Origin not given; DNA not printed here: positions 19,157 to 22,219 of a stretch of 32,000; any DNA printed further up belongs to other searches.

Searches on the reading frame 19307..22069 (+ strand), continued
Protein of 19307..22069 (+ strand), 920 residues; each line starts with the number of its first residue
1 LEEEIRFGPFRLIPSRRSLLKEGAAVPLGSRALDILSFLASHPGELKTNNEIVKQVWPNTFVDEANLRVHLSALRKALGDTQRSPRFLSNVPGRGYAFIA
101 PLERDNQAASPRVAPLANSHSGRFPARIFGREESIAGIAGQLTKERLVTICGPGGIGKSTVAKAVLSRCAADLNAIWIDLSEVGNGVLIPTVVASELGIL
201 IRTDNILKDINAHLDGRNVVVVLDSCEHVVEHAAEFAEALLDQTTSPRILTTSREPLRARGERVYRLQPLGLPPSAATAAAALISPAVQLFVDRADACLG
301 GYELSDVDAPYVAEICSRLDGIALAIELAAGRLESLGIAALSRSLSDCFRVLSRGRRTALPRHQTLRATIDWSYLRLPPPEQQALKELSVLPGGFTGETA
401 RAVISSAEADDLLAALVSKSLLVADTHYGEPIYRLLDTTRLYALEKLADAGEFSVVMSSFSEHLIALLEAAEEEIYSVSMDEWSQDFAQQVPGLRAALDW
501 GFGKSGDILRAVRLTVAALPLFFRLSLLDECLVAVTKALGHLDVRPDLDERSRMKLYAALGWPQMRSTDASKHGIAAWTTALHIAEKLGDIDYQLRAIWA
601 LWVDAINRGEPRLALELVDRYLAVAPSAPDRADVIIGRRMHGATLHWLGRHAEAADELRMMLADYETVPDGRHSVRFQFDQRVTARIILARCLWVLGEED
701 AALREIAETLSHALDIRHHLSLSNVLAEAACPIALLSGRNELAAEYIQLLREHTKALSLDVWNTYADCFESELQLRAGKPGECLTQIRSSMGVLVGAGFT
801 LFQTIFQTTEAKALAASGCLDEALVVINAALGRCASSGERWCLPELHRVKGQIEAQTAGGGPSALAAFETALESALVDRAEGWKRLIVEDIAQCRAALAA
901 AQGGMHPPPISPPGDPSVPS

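Call 29: find_encoding_contigs(protein=P0026, flank=6000, max_places=1)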
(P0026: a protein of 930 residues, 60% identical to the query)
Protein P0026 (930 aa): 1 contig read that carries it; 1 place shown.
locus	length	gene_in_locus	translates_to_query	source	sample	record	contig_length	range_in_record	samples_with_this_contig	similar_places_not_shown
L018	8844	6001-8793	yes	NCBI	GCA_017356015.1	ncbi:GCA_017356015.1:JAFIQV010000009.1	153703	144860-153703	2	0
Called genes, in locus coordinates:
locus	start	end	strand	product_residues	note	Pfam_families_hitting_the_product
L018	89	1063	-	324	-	PF03401:TctC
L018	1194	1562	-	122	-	-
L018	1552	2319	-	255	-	-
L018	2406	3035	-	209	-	PF00072:Response_reg, PF00196:GerE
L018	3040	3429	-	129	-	PF00072:Response_reg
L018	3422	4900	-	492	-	PF00512:HisKA (weak), PF02518:HATPase_c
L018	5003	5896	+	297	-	PF00165:HTH_AraC, PF12833:HTH_18, PF00165:HTH_AraC (weak)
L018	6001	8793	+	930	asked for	PF00486:Trans_reg_C, PF13401:AAA_22 (faint), PF07721:TPR_4 (faint), PF13424:TPR_12 (faint)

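Call 30: find_encoding_contigs(protein=P0100, flank=6000, max_places=1)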
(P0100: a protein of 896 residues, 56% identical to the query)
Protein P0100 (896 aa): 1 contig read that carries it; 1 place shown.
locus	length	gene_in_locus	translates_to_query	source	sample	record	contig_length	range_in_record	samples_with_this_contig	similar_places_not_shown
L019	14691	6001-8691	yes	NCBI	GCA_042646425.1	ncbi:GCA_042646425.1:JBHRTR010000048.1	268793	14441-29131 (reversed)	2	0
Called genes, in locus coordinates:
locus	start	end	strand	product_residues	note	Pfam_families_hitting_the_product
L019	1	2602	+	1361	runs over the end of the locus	PF00672:HAMP, PF18947:HAMP_2, PF00672:HAMP, PF18947:HAMP_2, PF13185:GAF_2, PF01590:GAF, PF00512:HisKA, PF02518:HATPase_c, +5 more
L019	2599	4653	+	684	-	PF00072:Response_reg, PF08447:PAS_3, PF00512:HisKA (weak), PF02518:HATPase_c, PF00072:Response_reg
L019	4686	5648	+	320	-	PF01545:Cation_efflux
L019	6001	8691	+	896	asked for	PF00486:Trans_reg_C, PF13191:AAA_16 (weak), PF13401:AAA_22 (weak), PF20703:nSTAND1 (weak), PF25872:HTH_77 (weak)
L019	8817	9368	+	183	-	-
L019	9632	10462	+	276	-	PF00561:Abhydrolase_1, PF12146:Hydrolase_4, PF12697:Abhydrolase_6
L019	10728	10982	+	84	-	PF06628:Catalase-rel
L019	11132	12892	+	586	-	PF01590:GAF, PF13185:GAF_2 (faint), PF07730:HisKA_3, PF02518:HATPase_c, PF13581:HATPase_c_2 (weak)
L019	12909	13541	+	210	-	PF00072:Response_reg, PF00196:GerE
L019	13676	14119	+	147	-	-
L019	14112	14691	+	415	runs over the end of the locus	PF00072:Response_reg, PF00563:EAL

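Call 33: find_encoding_contigs(protein=P0118, flank=6000, max_places=1)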
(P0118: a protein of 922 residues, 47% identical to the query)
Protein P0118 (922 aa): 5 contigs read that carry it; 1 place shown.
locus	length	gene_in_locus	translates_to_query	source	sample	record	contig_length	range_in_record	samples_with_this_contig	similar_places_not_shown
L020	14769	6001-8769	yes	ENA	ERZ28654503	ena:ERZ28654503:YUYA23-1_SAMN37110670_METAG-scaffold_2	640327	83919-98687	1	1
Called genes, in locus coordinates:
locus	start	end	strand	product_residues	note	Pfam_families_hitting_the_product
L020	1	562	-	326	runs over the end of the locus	PF00561:Abhydrolase_1, PF12146:Hydrolase_4, PF12697:Abhydrolase_6, PF00326:Peptidase_S9 (weak), PF12146:Hydrolase_4 (weak)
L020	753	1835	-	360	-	PF00753:Lactamase_B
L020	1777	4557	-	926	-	PF00486:Trans_reg_C, PF20703:nSTAND1 (faint)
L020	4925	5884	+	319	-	PF01261:AP_endonuc_2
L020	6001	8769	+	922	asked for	PF00486:Trans_reg_C, PF13191:AAA_16 (weak), PF13401:AAA_22 (faint), PF25872:HTH_77 (weak)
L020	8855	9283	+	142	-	-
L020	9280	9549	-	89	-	-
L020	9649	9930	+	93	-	-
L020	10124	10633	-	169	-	PF02643:DUF192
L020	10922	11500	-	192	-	PF00313:CSD, PF08206:OB_RNB (faint), PF00313:CSD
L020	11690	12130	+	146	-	PF00903:Glyoxalase, PF13669:Glyoxalase_4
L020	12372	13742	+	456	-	PF05951:Peptidase_M15_2, PF08291:Peptidase_M15_3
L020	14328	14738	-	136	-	PF00376:MerR, PF13411:MerR_1, PF09278:MerR-DNA-bind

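Call 34: find_encoding_contigs(protein=P0096, flank=6000, max_places=1)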
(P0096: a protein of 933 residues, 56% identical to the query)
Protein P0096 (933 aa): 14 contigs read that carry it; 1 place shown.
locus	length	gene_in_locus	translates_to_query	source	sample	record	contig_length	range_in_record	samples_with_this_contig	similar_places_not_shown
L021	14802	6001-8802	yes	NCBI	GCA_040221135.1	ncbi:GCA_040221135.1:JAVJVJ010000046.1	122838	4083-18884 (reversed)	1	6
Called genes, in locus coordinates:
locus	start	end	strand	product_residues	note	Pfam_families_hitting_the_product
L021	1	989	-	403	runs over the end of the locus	PF05977:MFS_3, PF07690:MFS_1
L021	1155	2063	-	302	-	PF00126:HTH_1, PF03466:LysR_substrate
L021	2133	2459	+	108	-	PF07883:Cupin_2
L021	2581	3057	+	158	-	PF00903:Glyoxalase (weak)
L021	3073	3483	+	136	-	PF00561:Abhydrolase_1, PF12697:Abhydrolase_6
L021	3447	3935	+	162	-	-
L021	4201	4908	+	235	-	-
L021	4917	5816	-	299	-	PF00165:HTH_AraC, PF12833:HTH_18, PF00165:HTH_AraC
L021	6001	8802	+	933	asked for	PF00486:Trans_reg_C, PF13191:AAA_16 (weak), PF20703:nSTAND1 (weak)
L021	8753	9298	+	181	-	-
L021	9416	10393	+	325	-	PF00561:Abhydrolase_1, PF12146:Hydrolase_4, PF12697:Abhydrolase_6, PF00326:Peptidase_S9 (faint), PF12146:Hydrolase_4 (weak)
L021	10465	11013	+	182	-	PF00857:Isochorismatase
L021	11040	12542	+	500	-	PF00199:Catalase, PF06628:Catalase-rel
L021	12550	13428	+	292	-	PF00753:Lactamase_B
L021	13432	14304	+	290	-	PF00561:Abhydrolase_1, PF12146:Hydrolase_4, PF12697:Abhydrolase_6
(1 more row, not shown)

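Call 35: find_encoding_contigs(protein=P0110, flank=6000, max_places=1)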
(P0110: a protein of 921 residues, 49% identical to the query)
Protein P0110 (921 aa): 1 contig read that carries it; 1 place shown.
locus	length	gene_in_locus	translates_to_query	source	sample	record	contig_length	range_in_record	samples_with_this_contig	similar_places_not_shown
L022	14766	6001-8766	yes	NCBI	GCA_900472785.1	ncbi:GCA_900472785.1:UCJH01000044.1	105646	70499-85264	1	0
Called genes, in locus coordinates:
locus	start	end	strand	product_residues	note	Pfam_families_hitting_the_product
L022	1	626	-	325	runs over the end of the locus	PF00561:Abhydrolase_1, PF12146:Hydrolase_4, PF12697:Abhydrolase_6, PF00326:Peptidase_S9 (weak), PF12146:Hydrolase_4 (weak)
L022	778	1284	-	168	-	PF00753:Lactamase_B (weak)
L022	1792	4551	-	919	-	PF00486:Trans_reg_C, PF00931:NB-ARC (faint), PF13401:AAA_22 (weak), PF20703:nSTAND1 (faint), PF07721:TPR_4 (faint)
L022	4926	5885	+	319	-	PF01261:AP_endonuc_2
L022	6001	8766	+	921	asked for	PF00486:Trans_reg_C, PF13191:AAA_16 (weak), PF13401:AAA_22 (faint)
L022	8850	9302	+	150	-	-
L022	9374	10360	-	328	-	PF04960:Glutaminase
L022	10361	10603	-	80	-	-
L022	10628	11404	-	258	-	PF03372:Exo_endo_phos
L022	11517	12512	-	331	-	PF03631:Virul_fac_BrkB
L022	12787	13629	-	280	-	PF00528:BPD_transp_1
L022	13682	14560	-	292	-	PF00528:BPD_transp_1 (weak)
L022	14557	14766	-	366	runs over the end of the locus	PF00005:ABC_tran, PF08402:TOBE_2 (faint)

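Call 38: search_solved_structures(query=window:19307-22069:+, max_evalue=0.01, show_alignments=2)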
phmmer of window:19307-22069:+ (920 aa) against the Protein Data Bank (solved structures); distinct sequences matched with E-value up to 0.01: 35.
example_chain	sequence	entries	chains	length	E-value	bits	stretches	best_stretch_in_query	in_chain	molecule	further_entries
5ju7_A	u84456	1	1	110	4e-12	48.5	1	4-102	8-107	Transcriptional activator CadC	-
8b4b_W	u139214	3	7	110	4.7e-09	38.4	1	25-103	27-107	Cholera toxin transcriptional activator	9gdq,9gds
8b4c_D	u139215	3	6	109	5e-09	38.3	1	25-103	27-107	Cholera toxin transcriptional activator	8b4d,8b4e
7nmb_A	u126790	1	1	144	5.4e-09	38.2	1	25-104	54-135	Cholera toxin transcriptional activator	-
9dvt_R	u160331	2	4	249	7e-08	34.5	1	3-105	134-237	DNA-binding dual master transcriptional regulator RpaA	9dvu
1opc_A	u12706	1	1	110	5.4e-07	31.6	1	3-100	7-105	OMPR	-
1odd_A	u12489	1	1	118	6.9e-07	31.2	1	3-100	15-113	TRANSCRIPTIONAL REGULATORY PROTEIN OMPR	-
6zwt_A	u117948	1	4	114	8.2e-07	31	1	3-100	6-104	Two-component response regulator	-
2jpb_A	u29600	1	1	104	1.1e-06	30.5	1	5-100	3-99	Transcriptional regulatory protein ompR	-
6lxl_A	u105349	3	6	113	1.2e-06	30.4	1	5-100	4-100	Transcriptional regulatory protein OmpR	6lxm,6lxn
8hml_A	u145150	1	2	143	1.3e-06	30.3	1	21-115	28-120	DNA-binding response OmpR family regulator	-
5za3_A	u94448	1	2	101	1.9e-06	29.8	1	4-97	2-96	DNA-binding response regulator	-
8hig_A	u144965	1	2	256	5.6e-06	28.2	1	21-115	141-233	DNA-binding response OmpR family regulator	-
4ixa_A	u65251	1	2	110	6.9e-06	27.9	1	6-99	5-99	Response regulator SaeR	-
3t72_A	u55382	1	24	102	9.1e-06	27.5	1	2-98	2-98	Phosphate regulon transcriptional regulatory protein phoB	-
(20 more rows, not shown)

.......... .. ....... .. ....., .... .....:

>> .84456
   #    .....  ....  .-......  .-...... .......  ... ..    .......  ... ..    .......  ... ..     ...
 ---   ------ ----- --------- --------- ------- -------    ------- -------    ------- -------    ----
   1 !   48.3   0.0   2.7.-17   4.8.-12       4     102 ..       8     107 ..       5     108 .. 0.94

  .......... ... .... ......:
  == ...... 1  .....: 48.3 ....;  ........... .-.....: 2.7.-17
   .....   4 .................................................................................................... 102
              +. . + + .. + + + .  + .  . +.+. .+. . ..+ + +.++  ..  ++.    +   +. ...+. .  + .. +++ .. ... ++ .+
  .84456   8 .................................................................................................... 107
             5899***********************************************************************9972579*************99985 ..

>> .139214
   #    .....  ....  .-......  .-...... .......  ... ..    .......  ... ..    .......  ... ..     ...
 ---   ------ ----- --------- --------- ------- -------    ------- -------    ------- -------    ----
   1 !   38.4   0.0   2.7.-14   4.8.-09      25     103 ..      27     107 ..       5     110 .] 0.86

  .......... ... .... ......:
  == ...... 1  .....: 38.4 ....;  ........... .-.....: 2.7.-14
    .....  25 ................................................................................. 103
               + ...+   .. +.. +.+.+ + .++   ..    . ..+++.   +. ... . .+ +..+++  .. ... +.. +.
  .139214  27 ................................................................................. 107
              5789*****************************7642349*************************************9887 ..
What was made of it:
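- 19307..22069 (+): Regulator gene (920 aa). It has an N-terminal ToxR/CadC-like OmpR-class winged helix (about residues 1-105), a roughly 20-residue linker, a STAND NTPase (NOD; Walker A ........), and a C-terminal TPR-like helical array. There is no BTAD domain. The best PDB sequence hits are the CadC DNA-binding domain (4e-12) and ToxR (5e-9) (call 38).
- On OmpR/PhoB-class winged-helix DNA-binding domain (Pfam Trans_reg_C, PF00486): PDB hits are CadC, ToxR, OmpR and PhoB (call 38).
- Closest known: ToxR / CadC. Same: These are the closest DNA-binding domains by sequence (CadC 4e-12, ToxR 5e-9; call 38).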

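Call 39: search_protein_families(library=ncbifam, proteins=[window:19307-22069:+], max_evalue=0.01)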
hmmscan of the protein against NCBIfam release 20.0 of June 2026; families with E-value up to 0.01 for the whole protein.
window:19307-22069:+ (920 aa): 27 families (the best 25 are shown)
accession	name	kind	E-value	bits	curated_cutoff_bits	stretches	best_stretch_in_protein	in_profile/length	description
TIGR03903.1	TOMM_kin_cyc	equivalog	3.3e-14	51.7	705.75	1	499-886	878-1256/1267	TOMM system kinase/cyclase fusion protein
NF007540.1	PRK10153.1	equivalog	4.4e-12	45.6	400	1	6-110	7-112/516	lysine decarboxylation/transport transcriptional activator CadC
NF033120.0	vanR_FM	exception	4.4e-11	42.9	460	1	4-98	134-229/231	vancomycin resistance response regulator transcription factor, VanR-F/VanR-M family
NF045944.1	ResRegRpaBCyano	equivalog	7.8e-09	35.2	330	1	5-98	131-227/229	response regulator transcription factor RpaB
NF040586.1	FxSxx_TPR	equivalog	1.5e-08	33.6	300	1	594-753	597-758/830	FxSxx-COOH system tetratricopeptide repeat protein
NF045914.1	RespRegNblR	equivalog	2.1e-07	30.8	300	1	2-97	129-224/228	response regulator transcription factor NblR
NF033117.2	vanR_ACDEGLN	exception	4.5e-07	29.7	350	1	24-97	150-224/226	VanR-ABDEGLN family response regulator transcription factor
TIGR02154.1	PhoB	equivalog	1.1e-06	28.1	296.2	1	3-98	130-225/226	phosphate regulon transcriptional regulator PhoB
NF053854.1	RespRegPhoBBctds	equivalog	2e-06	27.3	270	1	11-98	139-224/225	two-component system response regulator PhoB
NF009037.0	PRK12370.1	equivalog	2e-06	26.5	589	1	18-102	26-109/553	HilA/EilA family virulence transcriptional regulator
NF007005.1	PRK09468.1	equivalog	4.9e-06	26.1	331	1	2-100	134-233/237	osmolarity response regulator transcription factor OmpR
NF007546.0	PRK10161.1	equivalog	9.9e-06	25.3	471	1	2-99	129-226/229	phosphate response regulator transcription factor PhoB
NF053720.1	NsdA_fam_reg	subfamily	1.5e-05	24.7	75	0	568-728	212-376/432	NsdA family TPR-like regulatory protein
NF041209.1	resp_regPieR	equivalog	7.4e-05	22.5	450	1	26-98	156-227/231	two component system response regulator PieR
NF040689.1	MtrAB_MtrA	equivalog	7.9e-05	22.1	300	1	3-96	122-216/219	MtrAB system response regulator MtrA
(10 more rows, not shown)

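Call 48: get_annotated_region(hit=H95, flank=3500)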
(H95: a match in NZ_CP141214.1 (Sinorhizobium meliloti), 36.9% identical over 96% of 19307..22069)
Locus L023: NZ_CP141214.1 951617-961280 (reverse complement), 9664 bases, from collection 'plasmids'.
description: Sinorhizobium meliloti strain LMB1 plasmid pB, complete sequence
organism: Sinorhizobium meliloti (NCBI taxid 382)
taxonomy: Bacteria; Pseudomonadota; Alphaproteobacteria; Hyphomicrobiales; Rhizobiaceae; Sinorhizobium; Sinorhizobium meliloti
host: -; source: alfalfa,Isolate; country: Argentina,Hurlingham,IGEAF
typing (MOB-suite, as given by PLSDB): conjugative; relaxase MOBQ; mating-pair formation MPF_T
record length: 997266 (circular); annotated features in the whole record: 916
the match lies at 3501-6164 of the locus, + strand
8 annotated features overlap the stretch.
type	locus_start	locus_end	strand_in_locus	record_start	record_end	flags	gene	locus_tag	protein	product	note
CDS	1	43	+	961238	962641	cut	-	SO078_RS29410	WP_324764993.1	CehA/McbA family metallohydrolase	-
CDS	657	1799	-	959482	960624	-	-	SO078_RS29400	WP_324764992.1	hypothetical protein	-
CDS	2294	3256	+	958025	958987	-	-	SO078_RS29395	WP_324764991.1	SDR family NAD(P)-dependent oxidoreductase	-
CDS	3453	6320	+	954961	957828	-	-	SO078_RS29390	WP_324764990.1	winged helix-turn-helix domain-containing protein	GO:0000160 - phosphorelay signal transduction system [Evidence IEA]; GO:0006355 - regulation of DNA-templated ...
CDS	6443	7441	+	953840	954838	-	-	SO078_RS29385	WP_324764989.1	zinc-dependent alcohol dehydrogenase family protein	-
CDS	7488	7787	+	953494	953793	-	-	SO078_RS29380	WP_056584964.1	tautomerase family protein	GO:0006725 - cellular aromatic compound metabolic process [Evidence IEA]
CDS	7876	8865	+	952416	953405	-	-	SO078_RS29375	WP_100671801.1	alpha/beta hydrolase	-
CDS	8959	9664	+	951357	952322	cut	-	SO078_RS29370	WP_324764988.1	MBL fold metallo-hydrolase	-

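Call 49: get_annotated_region(hit=H96, flank=3500)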
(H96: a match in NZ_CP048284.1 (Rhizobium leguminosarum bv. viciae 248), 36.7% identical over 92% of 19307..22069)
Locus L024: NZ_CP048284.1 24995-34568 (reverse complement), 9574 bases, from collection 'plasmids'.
description: Rhizobium leguminosarum bv. viciae 248 plasmid pRle248b, complete sequence
organism: Rhizobium leguminosarum bv. viciae 248 (NCBI taxid 936136)
taxonomy: Bacteria; Pseudomonadota; Alphaproteobacteria; Hyphomicrobiales; Rhizobiaceae; Rhizobium; Rhizobium leguminosarum; Rhizobium leguminosarum bv. viciae 248
host: -; source: Fava bean,whole organism,nodules; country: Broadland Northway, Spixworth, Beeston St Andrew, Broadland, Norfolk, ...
typing (MOB-suite, as given by PLSDB): non-mobilizable; replicon rep_cluster_841
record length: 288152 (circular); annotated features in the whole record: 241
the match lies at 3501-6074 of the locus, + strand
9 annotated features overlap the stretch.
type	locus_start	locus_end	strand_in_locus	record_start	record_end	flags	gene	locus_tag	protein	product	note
CDS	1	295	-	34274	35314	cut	-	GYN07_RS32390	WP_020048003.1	LLM class flavin-dependent oxidoreductase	-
CDS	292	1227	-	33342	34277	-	-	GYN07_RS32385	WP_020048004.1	flavin reductase family protein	-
CDS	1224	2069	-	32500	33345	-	-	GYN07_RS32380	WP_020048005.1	alpha/beta fold hydrolase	-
CDS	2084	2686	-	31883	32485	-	-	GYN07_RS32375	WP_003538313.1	amino acid synthesis family protein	-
CDS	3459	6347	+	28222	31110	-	-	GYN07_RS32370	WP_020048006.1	winged helix-turn-helix domain-containing protein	GO:0000160 - phosphorelay signal transduction system [Evidence IEA]; GO:0006355 - regulation of DNA-templated ...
CDS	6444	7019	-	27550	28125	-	-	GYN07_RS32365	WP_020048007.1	cupin domain-containing protein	-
CDS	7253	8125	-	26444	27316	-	-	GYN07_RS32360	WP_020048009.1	alpha/beta hydrolase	-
CDS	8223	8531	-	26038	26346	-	-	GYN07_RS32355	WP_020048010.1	putative quinol monooxygenase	-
CDS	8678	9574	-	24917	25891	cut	-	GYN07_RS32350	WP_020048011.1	alpha/beta hydrolase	-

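Call 50: get_annotated_region(hit=H97, flank=3500)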
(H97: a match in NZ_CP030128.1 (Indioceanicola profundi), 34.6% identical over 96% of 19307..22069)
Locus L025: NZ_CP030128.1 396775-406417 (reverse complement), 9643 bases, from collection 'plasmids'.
description: Indioceanicola profundi strain SCSIO 08040 plasmid unnamed2, complete sequence
organism: Indioceanicola profundi (NCBI taxid 2220096)
taxonomy: Bacteria; Pseudomonadota; Alphaproteobacteria; Rhodospirillales; Azospirillaceae; Indioceanicola; Indioceanicola profundi
host: -; source: sediment; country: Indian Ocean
typing (MOB-suite, as given by PLSDB): non-mobilizable
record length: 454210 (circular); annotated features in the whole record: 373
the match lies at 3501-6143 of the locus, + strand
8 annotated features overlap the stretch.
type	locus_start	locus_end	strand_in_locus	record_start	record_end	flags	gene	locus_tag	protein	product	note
CDS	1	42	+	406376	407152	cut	-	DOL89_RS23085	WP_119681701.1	hypothetical protein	-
CDS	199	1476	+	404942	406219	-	-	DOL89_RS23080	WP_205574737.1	glycosyltransferase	-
CDS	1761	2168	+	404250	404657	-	-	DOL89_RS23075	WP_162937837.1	DUF4118 domain-containing protein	-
CDS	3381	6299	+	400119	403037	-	-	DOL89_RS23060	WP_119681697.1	winged helix-turn-helix domain-containing protein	GO:0000160 - phosphorelay signal transduction system [Evidence IEA]; GO:0006355 - regulation of DNA-templated ...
CDS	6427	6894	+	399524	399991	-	-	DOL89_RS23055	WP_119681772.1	(2Fe-2S)-binding protein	-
CDS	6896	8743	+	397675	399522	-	-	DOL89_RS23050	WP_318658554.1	molybdopterin cofactor-binding domain-containing protein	-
CDS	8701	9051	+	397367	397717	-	-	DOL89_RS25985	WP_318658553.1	molybdopterin cofactor-binding domain-containing protein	-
CDS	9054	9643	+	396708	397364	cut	-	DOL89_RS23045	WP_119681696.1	Isoquinoline 1-oxidoreductase subunit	-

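Call 51: get_annotated_region(hit=H102, flank=3500)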
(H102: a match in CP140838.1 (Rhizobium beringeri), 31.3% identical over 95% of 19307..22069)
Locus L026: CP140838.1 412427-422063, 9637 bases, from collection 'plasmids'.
description: Rhizobium beringeri strain TP37 plasmid pRlX3, complete sequence
organism: Rhizobium beringeri (NCBI taxid 3019934)
taxonomy: Bacteria; Pseudomonadota; Alphaproteobacteria; Hyphomicrobiales; Rhizobiaceae; Rhizobium; Rhizobium beringeri
host: -; source: Trifolium pratense,whole organism; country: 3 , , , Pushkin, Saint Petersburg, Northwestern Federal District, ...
typing (MOB-suite, as given by PLSDB): conjugative; relaxase MOBQ; mating-pair formation MPF_T
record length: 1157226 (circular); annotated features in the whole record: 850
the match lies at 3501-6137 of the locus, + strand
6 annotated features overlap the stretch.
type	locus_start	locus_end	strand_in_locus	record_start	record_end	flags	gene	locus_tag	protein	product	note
CDS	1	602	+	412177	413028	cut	-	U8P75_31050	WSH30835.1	alpha/beta hydrolase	-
CDS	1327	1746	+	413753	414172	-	-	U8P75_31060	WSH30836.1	hypothetical protein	-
CDS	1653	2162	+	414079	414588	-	-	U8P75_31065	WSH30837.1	hypothetical protein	-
CDS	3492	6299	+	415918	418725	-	-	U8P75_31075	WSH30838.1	winged helix-turn-helix domain-containing protein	-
CDS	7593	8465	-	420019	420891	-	-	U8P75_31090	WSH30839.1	alpha/beta hydrolase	-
CDS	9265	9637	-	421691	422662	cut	-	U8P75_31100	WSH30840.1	alpha/beta hydrolase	-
